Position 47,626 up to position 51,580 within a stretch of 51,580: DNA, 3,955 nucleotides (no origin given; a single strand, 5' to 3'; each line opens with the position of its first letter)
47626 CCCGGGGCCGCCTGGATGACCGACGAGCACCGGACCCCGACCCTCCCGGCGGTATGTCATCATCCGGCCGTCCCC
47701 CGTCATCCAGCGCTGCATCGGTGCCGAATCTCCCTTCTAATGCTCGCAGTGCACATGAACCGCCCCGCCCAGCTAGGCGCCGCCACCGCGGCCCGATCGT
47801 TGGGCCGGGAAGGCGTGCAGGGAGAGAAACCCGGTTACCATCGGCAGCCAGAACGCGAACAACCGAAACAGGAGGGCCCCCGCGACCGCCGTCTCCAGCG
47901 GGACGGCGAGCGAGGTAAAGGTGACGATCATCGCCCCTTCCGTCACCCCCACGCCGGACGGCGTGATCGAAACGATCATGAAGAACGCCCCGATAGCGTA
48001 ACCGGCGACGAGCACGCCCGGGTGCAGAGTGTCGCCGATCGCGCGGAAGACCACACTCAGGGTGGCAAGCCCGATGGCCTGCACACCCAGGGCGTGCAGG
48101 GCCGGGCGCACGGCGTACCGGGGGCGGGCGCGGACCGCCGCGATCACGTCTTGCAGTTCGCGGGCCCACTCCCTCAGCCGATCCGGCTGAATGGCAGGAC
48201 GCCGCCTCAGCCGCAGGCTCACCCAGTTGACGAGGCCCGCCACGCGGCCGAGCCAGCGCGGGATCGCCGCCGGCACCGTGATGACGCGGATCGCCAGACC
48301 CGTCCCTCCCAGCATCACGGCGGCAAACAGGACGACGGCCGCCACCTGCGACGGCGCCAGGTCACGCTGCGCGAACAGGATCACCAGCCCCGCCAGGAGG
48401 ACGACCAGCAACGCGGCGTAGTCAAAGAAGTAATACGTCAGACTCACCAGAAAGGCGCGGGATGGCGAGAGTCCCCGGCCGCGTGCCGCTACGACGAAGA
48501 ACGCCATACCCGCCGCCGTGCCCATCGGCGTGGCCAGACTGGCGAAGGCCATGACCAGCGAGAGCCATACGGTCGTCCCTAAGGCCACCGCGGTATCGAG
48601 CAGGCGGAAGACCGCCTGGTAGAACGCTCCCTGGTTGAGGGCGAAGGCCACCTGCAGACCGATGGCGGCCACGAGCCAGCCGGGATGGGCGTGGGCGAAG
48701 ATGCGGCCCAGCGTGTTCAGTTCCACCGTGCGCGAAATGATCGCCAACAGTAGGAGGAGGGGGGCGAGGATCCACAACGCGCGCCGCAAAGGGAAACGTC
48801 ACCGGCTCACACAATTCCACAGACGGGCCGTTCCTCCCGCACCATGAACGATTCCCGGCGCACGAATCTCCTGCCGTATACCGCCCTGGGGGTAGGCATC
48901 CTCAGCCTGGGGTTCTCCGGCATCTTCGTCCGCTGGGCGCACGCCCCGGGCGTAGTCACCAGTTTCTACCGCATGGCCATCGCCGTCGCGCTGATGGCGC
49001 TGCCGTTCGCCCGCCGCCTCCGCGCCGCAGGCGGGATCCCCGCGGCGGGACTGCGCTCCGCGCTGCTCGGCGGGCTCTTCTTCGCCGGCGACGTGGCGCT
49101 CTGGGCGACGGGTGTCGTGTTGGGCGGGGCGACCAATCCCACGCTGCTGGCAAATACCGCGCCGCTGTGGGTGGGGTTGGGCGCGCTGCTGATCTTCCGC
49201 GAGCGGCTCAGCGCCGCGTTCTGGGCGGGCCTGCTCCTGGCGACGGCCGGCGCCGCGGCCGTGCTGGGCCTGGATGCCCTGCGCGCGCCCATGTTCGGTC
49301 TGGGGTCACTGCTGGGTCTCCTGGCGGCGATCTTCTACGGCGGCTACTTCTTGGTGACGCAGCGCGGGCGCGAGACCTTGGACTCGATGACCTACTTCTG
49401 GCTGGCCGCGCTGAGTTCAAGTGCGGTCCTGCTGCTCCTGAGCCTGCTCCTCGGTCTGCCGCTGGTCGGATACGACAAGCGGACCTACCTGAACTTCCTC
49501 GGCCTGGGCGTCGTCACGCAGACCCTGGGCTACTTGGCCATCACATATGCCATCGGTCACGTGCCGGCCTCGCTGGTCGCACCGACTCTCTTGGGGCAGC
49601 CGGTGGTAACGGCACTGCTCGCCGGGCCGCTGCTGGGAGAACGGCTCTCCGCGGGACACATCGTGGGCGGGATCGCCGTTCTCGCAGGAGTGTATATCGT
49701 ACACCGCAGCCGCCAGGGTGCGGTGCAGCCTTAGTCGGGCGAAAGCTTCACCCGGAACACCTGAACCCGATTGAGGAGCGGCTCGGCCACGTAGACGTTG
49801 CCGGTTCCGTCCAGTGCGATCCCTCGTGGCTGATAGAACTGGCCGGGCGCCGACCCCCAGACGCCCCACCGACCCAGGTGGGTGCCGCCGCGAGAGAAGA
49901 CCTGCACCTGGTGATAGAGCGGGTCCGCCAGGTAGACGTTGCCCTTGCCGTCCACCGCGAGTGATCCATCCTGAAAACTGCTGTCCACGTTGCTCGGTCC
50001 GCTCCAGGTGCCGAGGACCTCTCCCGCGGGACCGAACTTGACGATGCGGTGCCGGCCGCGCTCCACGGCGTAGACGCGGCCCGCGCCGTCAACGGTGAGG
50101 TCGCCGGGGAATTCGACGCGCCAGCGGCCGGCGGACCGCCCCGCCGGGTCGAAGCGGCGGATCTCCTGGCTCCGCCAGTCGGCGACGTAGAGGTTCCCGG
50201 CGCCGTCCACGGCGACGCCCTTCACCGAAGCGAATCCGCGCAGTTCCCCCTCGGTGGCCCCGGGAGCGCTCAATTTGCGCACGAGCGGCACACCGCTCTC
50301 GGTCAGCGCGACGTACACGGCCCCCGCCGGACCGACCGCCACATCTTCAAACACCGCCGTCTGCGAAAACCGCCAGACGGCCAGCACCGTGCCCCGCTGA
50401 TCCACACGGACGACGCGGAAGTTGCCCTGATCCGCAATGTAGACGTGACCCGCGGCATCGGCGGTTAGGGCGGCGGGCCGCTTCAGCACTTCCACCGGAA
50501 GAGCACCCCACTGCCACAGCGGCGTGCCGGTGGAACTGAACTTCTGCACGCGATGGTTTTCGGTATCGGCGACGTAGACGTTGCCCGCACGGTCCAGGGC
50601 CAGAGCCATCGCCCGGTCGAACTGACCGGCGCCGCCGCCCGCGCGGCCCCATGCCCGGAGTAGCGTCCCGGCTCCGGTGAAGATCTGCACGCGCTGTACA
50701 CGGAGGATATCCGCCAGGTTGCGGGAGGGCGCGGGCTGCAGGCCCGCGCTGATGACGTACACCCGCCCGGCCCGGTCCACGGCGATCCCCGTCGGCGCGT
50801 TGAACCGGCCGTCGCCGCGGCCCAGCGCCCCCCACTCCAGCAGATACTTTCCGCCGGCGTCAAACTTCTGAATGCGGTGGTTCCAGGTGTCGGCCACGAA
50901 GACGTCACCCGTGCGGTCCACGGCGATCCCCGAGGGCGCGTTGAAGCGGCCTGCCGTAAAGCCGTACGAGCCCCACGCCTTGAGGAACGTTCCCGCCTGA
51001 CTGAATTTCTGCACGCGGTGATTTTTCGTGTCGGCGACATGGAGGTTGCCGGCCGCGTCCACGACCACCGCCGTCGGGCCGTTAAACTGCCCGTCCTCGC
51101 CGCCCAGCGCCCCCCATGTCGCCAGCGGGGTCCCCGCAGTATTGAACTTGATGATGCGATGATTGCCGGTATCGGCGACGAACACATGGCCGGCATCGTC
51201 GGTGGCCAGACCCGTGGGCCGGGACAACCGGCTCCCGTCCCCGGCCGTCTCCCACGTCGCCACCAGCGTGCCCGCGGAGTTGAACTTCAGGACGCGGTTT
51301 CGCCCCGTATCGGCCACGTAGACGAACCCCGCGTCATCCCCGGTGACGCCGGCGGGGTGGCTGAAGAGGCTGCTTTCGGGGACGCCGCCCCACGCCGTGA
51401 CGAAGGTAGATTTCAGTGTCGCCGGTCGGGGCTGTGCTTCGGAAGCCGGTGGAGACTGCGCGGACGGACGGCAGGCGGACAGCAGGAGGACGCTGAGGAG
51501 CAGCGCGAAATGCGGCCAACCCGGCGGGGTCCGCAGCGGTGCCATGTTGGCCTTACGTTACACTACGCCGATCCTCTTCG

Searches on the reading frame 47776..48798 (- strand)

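Call 38: search_protein_families(library=pfam, proteins=[window:47776-48798:-], max_evalue=0.001)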
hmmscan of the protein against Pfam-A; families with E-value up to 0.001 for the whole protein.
window:47776-48798:- (341 aa): 1 family
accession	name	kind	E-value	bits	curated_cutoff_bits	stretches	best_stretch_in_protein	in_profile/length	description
PF03706.18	LPG_synthase_TM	-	1.3e-30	107.4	33.4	1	15-323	9-302/302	Lysylphosphatidylglycerol synthase TM region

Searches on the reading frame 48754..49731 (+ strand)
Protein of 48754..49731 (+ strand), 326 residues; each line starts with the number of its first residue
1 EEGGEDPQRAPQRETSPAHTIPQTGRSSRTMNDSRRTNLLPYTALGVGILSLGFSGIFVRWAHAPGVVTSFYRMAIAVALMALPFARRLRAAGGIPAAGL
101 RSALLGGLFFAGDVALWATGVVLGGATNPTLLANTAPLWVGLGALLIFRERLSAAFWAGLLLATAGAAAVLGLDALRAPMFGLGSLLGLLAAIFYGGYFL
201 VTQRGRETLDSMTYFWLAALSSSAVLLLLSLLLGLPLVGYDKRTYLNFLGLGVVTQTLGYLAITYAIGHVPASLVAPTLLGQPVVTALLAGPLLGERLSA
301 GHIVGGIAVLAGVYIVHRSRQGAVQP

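Call 38: search_protein_families(library=pfam, proteins=[window:48754-49731:+], max_evalue=0.001)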
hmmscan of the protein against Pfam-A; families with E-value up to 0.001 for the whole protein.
window:48754-49731:+ (326 aa): 1 family
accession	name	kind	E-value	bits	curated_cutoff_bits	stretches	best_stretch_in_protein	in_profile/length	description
PF00892.27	EamA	-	8.9e-27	94.4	28.2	2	183-316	2-133/135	EamA-like transporter family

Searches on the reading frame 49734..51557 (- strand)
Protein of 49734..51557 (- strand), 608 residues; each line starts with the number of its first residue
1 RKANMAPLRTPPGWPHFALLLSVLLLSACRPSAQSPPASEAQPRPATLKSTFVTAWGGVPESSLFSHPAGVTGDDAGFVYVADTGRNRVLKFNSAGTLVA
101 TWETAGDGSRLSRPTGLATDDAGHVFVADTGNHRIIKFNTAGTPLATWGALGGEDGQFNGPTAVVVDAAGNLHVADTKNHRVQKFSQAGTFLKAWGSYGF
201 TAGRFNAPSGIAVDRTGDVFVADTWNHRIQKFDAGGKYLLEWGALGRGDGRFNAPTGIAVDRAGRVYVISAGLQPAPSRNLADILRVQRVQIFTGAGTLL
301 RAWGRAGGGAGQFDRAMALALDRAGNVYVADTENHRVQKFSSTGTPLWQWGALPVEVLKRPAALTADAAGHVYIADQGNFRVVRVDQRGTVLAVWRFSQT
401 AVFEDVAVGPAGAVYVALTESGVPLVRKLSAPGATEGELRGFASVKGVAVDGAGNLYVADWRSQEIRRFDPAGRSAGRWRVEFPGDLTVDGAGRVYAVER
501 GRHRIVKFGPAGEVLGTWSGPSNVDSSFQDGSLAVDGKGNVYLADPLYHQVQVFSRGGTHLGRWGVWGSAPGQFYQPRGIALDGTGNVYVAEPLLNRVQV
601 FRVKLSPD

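Call 38: search_protein_families(library=pfam, proteins=[window:49734-51557:-], max_evalue=0.001)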
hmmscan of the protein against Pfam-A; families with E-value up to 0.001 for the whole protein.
window:49734-51557:- (608 aa): 10 families
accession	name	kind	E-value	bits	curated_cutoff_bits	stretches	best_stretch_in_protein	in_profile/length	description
PF01436.27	NHL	-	1.5e-68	224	20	5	205-232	1-28/28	NHL repeat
PF08450.18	SGL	-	8.4e-27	94.8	26.3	1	75-147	144-219/246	SMP-30/Gluconolactonase/LRE-like region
PF06739.17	SBBP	-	4.6e-20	71.7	20.5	0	575-591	13-29/38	Beta-propeller repeat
PF25021.1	TEN_NHL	-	2.5e-17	63.3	27.1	0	358-385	329-356/357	Teneurin NHL domain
PF22701.2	Mala_s_1-like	-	1.2e-13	51.7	27.5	0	116-233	44-157/195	Mal s 1 allergenic protein-like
PF13449.12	Phytase-like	-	8.1e-12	46.1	27.6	0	318-420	72-143/284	Esterase-like activity of phytase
PF02393.21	US22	-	6.6e-11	42.8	35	0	309-349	75-114/124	US22 like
PF24684.1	Vgb_lyase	-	2.6e-08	33.5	50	0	358-420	222-284/290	Virginiamycin B lyase family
PF17170.10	DUF5128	-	2.9e-07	30.4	22.9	0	167-239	51-125/321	6-bladed beta-propeller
PF01731.26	Arylesterase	-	6.9e-05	23.4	21.3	0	202-230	50-79/86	Arylesterase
